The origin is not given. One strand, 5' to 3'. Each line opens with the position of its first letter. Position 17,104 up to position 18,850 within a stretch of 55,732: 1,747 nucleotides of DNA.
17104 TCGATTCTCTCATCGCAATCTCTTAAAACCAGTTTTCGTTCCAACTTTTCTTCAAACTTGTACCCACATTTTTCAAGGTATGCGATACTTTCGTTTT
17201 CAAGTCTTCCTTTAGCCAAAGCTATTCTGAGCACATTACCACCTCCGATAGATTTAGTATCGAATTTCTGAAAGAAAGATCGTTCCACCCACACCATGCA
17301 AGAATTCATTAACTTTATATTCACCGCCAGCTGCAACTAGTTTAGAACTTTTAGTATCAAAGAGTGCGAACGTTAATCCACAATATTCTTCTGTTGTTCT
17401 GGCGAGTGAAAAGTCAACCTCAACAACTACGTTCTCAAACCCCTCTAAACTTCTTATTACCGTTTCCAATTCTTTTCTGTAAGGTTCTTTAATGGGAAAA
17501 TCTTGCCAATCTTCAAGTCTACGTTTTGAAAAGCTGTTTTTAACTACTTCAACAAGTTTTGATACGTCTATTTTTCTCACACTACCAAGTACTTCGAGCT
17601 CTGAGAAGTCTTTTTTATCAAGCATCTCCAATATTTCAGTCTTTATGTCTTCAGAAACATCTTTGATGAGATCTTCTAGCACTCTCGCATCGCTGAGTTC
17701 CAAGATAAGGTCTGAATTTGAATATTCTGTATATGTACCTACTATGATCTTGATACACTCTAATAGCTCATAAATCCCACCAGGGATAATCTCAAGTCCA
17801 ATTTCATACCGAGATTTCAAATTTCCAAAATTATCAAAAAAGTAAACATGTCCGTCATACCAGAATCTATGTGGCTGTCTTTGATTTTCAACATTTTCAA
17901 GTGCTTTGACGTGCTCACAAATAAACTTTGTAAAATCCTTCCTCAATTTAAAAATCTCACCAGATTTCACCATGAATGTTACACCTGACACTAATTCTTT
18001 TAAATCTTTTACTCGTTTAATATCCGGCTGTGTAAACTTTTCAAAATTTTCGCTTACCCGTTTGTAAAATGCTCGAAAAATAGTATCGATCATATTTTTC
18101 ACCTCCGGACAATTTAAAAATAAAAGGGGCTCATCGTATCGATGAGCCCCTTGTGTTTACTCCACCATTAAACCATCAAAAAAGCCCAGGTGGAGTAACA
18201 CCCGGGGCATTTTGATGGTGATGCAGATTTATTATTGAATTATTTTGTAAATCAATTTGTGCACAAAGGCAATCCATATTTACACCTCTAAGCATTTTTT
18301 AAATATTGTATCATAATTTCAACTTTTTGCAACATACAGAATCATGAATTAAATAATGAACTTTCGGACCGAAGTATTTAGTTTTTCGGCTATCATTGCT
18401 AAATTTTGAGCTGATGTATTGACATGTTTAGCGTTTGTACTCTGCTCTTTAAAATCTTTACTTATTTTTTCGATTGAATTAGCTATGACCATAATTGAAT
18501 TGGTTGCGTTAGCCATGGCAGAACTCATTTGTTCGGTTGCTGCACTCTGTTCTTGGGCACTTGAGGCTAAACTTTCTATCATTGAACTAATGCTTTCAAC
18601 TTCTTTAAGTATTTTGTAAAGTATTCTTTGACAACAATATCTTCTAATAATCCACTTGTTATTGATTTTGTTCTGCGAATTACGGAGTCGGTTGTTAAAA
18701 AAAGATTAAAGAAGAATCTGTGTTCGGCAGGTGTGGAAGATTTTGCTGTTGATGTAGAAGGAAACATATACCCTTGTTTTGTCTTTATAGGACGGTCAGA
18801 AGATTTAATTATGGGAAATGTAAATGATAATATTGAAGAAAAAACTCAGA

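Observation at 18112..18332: Candidate ribosome-mediated attenuator of the his operon: leader peptide with His-His-His, overlapping alternative helices and a terminator abutting the hisZ SD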

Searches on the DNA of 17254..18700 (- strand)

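Call 3: search_rna_families(source=window, start=17800, end=18700, threshold=evalue, max_evalue=10, show_alignments=5)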
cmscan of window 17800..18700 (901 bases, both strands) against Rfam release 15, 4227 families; matches with E-value up to 10: 12.
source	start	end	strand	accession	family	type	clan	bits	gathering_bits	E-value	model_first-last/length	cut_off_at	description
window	18167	18220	+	RF02067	STnc310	Gene; sRNA;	-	21.1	40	0.29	1-61/61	no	Salmonella enterica sRNA STnc310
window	18177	18321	-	RF01470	rli38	Gene; sRNA;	-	20.3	49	4.1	1-150/150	no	Listeria sRNA rli38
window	18594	18630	-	RF01374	CRISPR-DR61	Gene; CRISPR;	-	19.5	38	2.4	1-37/37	no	CRISPR RNA direct repeat element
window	18069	18161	+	RF02029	sraA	Gene; sRNA;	-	19.5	56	3.2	1-95/95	no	sraA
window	18117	18189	-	RF02551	DapZ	Cis-reg;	-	18.9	56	1.5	1-78/78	no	ABC transporter regulator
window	18212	18278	+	RF00529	snoMe28S-Am2589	Gene; snRNA; snoRNA; CD-box;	-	18.3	37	8.2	1-109/109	no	Small nucleolar RNA Me28S-Am2589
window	18628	18677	+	RF00686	mir-338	Gene; miRNA;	-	17.5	57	2.2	1-69/69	no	mir-338 microRNA precursor family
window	18171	18256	-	RF02067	STnc310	Gene; sRNA;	-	16.8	40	2.9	1-61/61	no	Salmonella enterica sRNA STnc310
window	18115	18159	-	RF03522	mir-4850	Gene; miRNA;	-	15.9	93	6.1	22-69/89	no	mir-4850 microRNA precursor family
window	18002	18098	-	RF03081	DUF805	Cis-reg;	CL00115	15.7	51.1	6.4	1-68/68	no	DUF805 RNA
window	18174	18299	-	RF00552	rncO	Cis-reg;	-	13.6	43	2.8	1-214/214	no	rncO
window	18117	18152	+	RF02503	Atu_C9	Gene; sRNA;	-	13.3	40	0.46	156-192/192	no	Rhizobiales sRNA Atu_C9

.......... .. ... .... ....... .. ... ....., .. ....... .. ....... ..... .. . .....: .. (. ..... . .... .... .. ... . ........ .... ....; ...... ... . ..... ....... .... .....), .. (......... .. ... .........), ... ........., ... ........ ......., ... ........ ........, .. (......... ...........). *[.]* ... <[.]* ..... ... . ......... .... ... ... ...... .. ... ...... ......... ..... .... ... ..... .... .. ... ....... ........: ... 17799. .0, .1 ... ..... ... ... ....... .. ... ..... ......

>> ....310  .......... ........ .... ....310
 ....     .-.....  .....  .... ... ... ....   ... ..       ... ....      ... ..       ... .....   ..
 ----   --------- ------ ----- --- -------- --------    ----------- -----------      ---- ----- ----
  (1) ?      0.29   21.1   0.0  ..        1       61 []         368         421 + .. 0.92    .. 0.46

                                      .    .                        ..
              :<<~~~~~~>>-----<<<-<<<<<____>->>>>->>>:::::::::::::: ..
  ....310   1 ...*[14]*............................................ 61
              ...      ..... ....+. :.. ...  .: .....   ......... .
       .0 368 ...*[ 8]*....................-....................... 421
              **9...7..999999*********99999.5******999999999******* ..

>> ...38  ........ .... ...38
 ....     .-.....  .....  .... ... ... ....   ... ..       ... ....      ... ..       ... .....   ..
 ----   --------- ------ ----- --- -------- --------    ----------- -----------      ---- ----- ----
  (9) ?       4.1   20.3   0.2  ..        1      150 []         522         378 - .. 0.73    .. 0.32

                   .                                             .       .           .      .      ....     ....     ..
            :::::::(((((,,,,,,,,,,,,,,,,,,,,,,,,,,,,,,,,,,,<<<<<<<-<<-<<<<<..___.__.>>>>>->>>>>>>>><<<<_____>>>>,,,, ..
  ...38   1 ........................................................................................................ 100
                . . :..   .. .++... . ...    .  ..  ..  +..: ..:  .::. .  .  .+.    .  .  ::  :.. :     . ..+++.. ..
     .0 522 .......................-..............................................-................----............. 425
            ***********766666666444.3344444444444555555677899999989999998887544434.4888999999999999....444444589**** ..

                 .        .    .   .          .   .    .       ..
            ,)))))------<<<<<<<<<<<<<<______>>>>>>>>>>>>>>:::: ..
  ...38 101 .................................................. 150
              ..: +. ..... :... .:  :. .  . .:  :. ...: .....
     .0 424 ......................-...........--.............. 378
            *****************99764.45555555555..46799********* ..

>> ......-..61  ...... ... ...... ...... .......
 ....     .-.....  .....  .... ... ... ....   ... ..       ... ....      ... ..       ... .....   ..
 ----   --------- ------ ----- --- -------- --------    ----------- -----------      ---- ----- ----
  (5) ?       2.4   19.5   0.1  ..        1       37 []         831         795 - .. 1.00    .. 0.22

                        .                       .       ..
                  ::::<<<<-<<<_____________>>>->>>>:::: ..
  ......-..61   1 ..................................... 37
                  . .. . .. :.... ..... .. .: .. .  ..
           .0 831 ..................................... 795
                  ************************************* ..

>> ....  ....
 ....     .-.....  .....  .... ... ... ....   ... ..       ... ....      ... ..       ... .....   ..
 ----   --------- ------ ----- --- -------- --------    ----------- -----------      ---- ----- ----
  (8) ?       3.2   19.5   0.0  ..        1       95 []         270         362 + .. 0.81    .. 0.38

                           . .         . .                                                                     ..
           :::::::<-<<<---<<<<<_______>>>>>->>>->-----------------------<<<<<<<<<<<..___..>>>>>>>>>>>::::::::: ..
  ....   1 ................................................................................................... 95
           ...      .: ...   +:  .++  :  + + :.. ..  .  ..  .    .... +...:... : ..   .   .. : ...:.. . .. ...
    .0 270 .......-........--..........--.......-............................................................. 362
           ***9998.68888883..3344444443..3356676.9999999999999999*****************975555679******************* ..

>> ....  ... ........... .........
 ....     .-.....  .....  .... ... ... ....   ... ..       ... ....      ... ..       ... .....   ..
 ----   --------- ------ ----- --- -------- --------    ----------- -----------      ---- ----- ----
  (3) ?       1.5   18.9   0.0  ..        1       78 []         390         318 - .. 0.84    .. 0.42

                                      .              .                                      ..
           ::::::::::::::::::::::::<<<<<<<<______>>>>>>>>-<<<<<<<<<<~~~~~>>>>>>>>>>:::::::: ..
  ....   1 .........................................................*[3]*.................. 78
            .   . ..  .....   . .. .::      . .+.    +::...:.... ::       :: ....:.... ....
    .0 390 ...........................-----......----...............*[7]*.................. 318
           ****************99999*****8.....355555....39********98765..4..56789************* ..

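Call 73: search_with_rna_model(model_id=R1, sources=[L001, L002, L004, L005, L006, L008, L009, L010, L011, L012, L013, L014, L015, L016, L017, L018, L019, L020, L021, L022, L023], max_evalue=0.01)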
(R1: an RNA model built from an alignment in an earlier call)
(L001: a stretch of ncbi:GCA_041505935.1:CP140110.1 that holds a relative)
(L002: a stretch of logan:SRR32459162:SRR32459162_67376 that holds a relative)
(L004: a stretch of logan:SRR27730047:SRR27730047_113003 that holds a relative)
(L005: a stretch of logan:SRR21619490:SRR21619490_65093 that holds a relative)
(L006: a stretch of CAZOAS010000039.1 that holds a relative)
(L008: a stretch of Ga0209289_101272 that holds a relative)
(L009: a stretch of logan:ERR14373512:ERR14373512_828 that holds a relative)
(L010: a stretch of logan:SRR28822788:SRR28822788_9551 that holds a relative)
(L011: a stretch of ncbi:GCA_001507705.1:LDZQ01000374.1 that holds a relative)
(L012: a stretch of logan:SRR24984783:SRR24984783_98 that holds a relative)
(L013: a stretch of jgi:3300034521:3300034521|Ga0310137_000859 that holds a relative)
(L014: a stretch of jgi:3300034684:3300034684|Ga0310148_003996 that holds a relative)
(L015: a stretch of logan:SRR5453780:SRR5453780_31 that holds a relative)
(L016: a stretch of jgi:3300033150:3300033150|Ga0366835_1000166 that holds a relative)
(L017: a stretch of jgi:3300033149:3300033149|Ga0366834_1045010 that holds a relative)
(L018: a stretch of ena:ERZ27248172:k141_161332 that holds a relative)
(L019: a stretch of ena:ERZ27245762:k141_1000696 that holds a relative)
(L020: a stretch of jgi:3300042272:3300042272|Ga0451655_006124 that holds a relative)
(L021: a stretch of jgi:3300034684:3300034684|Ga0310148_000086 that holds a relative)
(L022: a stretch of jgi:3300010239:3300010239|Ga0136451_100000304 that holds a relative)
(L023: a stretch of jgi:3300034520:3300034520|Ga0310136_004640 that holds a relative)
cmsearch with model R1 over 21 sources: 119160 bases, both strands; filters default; matches with E-value up to 0.01: 26.
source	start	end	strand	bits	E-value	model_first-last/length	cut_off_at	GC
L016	2034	2147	+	121.4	2.4e-31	1-116/116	no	0.46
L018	2028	2143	+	120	6.3e-31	1-116/116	no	0.44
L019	2028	2143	+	120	6.3e-31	1-116/116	no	0.44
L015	2025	2137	+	116.4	6.1e-30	1-116/116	no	0.5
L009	2038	2151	+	113.8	3.3e-29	1-116/116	no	0.55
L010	2041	2154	+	112.9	5.8e-29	1-116/116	no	0.54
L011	2041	2154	+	112.9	5.8e-29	1-116/116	no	0.54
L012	2039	2151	+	110.9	2.2e-28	1-116/116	no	0.54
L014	2036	2153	+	109.7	4.7e-28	1-116/116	no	0.4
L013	2036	2153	+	109.1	7e-28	1-116/116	no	0.41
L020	1890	1992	+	91.3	6.6e-23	1-116/116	no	0.56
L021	1890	1992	+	91.3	6.6e-23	1-116/116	no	0.56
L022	1890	1992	+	91.3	6.6e-23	1-116/116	no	0.56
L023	1890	1992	+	91.3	6.6e-23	1-116/116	no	0.56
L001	2869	2971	+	51.3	1.1e-11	1-116/116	no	0.49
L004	656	758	+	51.2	1.2e-11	1-116/116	no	0.47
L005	78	180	+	51.2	1.2e-11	1-116/116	no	0.47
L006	2159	2261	+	51.2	1.2e-11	1-116/116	no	0.47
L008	1861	1963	+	51.2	1.2e-11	1-116/116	no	0.47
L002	1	70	+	30.5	7.5e-06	41-116/116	5'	0.53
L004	719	820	-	27.2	6.2e-05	1-116/116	no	0.38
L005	141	263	-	23.9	0.00052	1-116/116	no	0.37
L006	2222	2344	-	23.9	0.00052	1-116/116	no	0.37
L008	1924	2046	-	23.9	0.00052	1-116/116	no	0.37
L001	2932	3022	-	23.9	0.00053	1-116/116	no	0.38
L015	2003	2098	-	20.6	0.0045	1-116/116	no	0.42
